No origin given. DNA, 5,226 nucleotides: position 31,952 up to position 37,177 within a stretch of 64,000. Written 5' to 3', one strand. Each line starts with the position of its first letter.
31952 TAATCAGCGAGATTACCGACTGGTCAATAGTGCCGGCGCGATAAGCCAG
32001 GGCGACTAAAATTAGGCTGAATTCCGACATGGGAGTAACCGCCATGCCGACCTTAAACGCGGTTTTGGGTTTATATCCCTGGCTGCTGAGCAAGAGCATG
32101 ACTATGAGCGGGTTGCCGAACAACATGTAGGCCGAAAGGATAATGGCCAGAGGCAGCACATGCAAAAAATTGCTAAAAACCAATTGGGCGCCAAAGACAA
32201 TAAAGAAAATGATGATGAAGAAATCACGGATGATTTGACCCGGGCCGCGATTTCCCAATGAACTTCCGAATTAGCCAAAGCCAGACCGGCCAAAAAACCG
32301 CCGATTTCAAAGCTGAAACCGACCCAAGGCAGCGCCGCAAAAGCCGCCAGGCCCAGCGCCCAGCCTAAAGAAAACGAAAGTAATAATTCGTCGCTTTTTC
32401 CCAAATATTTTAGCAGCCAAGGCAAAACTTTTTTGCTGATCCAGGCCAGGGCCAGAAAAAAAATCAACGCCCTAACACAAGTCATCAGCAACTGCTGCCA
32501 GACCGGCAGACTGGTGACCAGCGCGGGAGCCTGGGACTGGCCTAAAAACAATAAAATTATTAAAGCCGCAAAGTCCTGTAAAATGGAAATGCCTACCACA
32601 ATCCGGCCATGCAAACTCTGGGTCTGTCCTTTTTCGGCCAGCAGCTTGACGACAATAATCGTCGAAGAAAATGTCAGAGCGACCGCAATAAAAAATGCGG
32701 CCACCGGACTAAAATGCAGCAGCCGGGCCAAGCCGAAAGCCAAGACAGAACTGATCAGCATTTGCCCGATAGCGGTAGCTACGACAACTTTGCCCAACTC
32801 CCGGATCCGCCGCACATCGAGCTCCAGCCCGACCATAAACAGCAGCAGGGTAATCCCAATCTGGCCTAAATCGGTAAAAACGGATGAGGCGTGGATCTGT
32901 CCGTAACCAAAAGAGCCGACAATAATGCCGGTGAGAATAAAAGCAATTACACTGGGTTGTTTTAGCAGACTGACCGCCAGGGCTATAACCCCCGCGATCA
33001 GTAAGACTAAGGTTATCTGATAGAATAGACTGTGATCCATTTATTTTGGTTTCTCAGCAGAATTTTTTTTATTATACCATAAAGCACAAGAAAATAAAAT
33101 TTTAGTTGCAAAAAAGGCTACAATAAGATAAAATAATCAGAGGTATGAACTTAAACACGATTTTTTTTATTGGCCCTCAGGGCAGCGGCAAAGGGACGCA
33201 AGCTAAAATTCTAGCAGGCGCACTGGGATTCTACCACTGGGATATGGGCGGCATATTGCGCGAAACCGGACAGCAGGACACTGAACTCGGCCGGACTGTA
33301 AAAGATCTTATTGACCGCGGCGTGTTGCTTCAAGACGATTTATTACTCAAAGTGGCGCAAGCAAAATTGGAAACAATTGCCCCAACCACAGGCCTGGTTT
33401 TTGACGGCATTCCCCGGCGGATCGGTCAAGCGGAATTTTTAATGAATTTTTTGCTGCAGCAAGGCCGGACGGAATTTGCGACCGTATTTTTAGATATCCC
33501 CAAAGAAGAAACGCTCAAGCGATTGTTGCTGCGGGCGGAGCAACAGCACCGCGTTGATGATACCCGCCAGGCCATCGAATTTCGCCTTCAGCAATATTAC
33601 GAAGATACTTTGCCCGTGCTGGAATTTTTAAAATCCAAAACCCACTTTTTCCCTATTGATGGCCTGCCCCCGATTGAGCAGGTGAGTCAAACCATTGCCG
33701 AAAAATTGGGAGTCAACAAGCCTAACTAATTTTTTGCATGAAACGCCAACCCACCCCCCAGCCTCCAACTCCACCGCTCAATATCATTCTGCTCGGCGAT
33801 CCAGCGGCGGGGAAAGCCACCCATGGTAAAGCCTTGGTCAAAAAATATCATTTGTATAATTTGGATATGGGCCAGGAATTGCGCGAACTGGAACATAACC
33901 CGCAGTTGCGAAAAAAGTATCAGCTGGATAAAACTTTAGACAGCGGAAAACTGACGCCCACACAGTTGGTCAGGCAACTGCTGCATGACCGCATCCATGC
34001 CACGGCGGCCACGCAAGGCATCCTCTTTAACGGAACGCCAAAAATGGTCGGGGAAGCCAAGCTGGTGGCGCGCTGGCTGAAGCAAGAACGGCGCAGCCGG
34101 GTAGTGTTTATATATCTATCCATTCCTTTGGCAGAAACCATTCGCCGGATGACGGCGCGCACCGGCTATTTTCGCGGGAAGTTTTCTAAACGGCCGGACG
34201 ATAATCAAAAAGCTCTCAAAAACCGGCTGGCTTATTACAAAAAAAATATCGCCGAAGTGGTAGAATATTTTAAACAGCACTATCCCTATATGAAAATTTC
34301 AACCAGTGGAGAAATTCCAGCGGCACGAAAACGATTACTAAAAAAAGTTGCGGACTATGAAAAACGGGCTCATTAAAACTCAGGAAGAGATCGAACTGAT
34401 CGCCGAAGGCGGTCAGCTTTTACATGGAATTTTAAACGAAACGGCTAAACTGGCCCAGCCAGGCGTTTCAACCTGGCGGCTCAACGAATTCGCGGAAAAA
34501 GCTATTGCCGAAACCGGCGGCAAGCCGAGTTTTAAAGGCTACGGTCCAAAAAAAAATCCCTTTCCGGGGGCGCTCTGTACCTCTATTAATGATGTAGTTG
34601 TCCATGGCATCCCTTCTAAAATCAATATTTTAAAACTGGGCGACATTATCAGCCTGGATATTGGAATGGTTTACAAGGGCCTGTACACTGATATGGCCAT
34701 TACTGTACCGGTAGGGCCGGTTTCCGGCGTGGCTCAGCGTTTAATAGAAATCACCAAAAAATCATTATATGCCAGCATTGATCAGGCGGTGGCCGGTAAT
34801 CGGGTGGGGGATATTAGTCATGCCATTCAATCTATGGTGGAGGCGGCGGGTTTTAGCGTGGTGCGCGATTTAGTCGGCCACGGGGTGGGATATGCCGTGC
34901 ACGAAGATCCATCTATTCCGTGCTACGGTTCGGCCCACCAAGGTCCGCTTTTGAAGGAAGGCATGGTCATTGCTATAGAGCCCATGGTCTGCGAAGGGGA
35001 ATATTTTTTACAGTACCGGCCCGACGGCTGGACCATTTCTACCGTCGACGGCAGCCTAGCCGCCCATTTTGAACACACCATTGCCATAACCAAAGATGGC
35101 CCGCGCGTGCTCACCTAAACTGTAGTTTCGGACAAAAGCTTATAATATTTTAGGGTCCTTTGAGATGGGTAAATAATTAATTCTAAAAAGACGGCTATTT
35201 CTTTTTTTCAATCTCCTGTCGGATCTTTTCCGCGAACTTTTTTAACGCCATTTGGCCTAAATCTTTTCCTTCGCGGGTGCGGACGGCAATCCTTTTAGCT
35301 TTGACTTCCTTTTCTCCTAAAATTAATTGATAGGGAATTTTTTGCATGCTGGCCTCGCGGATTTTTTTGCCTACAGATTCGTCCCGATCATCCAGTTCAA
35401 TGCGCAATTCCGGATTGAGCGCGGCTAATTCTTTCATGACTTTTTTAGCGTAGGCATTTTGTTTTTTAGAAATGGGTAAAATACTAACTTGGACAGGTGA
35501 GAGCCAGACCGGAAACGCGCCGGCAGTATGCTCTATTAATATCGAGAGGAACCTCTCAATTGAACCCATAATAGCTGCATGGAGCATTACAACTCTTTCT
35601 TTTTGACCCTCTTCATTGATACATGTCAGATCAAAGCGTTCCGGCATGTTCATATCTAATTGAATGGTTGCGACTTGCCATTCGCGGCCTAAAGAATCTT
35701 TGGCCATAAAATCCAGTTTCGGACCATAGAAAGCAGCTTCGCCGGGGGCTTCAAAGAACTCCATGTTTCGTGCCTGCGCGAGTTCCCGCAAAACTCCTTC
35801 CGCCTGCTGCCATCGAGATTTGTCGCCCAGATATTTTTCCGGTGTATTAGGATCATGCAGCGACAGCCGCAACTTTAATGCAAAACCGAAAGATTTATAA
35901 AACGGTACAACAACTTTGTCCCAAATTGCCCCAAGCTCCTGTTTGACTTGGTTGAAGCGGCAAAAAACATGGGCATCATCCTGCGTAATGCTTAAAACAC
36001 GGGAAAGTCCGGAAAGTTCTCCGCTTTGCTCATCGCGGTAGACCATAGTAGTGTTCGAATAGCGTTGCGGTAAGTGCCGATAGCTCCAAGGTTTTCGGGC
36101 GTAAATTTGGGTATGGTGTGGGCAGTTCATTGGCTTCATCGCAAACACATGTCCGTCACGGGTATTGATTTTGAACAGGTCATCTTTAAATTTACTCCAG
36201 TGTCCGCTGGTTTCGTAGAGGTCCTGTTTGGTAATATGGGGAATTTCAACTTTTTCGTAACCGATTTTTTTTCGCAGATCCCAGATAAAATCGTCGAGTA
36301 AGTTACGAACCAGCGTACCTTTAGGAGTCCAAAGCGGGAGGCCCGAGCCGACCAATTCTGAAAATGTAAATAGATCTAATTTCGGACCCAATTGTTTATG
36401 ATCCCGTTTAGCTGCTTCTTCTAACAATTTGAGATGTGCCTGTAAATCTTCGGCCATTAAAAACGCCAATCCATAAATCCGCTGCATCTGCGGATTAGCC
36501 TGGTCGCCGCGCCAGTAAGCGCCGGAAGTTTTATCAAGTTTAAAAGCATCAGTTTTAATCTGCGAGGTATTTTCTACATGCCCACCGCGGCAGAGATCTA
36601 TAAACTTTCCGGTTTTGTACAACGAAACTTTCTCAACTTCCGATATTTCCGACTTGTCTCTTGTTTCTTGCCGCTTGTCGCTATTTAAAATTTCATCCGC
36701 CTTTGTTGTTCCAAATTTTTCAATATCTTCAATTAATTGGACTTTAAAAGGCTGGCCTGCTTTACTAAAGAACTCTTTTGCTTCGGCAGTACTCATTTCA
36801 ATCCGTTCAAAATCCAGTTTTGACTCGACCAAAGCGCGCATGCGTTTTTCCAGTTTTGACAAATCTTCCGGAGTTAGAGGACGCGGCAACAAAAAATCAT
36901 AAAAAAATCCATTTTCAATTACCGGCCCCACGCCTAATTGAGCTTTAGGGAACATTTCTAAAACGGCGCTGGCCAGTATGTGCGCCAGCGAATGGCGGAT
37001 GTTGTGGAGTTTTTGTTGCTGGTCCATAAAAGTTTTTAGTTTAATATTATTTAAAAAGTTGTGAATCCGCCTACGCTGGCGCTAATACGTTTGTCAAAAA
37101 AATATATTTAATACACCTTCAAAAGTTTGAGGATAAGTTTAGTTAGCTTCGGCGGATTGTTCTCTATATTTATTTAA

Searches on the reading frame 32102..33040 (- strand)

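Call 37: search_protein_families(library=pfam, proteins=[window:32102-33040:-], max_evalue=0.001)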
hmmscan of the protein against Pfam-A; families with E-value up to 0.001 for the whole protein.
window:32102-33040:- (312 aa): 1 family
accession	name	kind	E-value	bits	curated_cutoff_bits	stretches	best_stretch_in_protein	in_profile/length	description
PF00999.27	Na_H_Exchanger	-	5.2e-36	124.7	26.2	1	13-270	4-257/375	Sodium/hydrogen exchanger, transmembrane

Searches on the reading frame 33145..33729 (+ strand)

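Call 37: search_protein_families(library=pfam, proteins=[window:33145-33729:+], max_evalue=0.001)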
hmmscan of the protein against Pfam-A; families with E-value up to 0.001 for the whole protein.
window:33145-33729:+ (194 aa): 5 families
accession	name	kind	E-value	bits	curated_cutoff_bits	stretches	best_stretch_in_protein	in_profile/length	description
PF00406.28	ADK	-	8.9e-30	104.2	26.8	1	9-165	2-149/151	Adenylate kinase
PF13207.12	AAA_17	-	5.2e-19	69.3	27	1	10-144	2-135/136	AAA domain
PF13238.12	AAA_18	-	8.1e-07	30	29.4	1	6-141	1-122/128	AAA domain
PF02223.23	Thymidylate_kin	-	1.6e-06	28.4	27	0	84-184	93-185/185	Thymidylate kinase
PF13671.12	AAA_33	-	0.00027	21.7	27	1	6-143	2-132/143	AAA domain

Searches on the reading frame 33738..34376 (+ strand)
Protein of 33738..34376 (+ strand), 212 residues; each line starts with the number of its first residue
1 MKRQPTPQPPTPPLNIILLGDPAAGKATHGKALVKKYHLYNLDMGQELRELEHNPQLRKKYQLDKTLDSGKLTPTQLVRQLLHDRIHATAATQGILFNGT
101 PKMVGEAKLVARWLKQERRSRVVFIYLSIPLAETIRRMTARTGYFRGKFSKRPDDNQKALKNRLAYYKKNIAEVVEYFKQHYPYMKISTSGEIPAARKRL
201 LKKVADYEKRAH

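Call 37: search_protein_families(library=pfam, proteins=[window:33738-34376:+], max_evalue=0.001)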
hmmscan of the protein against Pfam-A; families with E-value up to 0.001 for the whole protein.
window:33738-34376:+ (212 aa): 5 families
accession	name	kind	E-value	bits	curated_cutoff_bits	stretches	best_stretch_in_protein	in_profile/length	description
PF00406.28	ADK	-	2.6e-24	86.5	26.8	1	18-181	1-149/151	Adenylate kinase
PF13207.12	AAA_17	-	3.4e-11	44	27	1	19-160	1-135/136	AAA domain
PF13238.12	AAA_18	-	0.00037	21.4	29.4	0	16-142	1-112/128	AAA domain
PF01202.28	SKI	-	0.00048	20.7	22.1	0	23-171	2-136/159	Shikimate kinase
PF13671.12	AAA_33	-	0.0005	20.8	27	1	16-161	2-137/143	AAA domain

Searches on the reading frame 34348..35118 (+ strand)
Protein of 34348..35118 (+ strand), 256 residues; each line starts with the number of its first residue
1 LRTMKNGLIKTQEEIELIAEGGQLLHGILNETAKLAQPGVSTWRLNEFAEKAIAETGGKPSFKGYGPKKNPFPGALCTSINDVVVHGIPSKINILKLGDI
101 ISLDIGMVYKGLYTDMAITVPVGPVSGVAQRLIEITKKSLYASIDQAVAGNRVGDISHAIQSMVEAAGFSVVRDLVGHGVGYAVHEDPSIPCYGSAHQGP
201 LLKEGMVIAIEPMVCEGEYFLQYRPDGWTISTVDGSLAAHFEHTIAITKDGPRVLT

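Call 38: search_protein_families(library=pfam, proteins=[window:34348-35118:+], max_evalue=0.001)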
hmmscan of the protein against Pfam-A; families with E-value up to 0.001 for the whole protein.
window:34348-35118:+ (256 aa): 1 family
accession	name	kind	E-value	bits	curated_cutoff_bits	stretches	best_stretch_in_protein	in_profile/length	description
PF00557.29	Peptidase_M24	-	6.3e-43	147.4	23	1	17-249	2-208/208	Metallopeptidase family M24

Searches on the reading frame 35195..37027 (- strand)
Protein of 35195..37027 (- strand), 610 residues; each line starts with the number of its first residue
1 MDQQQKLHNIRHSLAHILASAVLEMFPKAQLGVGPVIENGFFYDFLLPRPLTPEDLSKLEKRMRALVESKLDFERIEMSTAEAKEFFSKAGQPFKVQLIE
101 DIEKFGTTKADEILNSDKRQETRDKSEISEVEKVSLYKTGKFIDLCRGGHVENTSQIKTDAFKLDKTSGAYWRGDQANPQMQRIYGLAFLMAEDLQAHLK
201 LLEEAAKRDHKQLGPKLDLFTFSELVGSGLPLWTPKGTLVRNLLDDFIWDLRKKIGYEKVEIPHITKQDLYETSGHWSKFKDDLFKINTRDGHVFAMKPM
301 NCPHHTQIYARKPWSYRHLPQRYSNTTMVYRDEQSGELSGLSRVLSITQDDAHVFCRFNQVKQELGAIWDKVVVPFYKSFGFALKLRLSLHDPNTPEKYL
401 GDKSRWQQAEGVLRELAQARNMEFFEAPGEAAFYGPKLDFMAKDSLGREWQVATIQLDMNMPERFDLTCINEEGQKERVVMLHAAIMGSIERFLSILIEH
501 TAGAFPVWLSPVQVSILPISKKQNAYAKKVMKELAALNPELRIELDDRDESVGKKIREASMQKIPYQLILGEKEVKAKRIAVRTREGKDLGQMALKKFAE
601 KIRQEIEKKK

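Call 38: search_protein_families(library=pfam, proteins=[window:35195-37027:-], max_evalue=0.001)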
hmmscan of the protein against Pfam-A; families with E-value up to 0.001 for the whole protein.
window:35195-37027:- (610 aa): 3 families
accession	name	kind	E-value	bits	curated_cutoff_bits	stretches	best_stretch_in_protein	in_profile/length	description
PF00587.30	tRNA-synt_2b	-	1.7e-40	139.5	29.3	1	285-500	1-178/179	tRNA synthetase class II core domain (G, H, P, S and T)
PF03129.25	HGTP_anticodon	-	1.4e-21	76.8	21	1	513-604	1-93/94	Anticodon binding domain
PF07973.19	tRNA_SAD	-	2e-11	44.1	24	1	134-185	1-44/44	Threonyl and Alanyl tRNA synthetase second additional domain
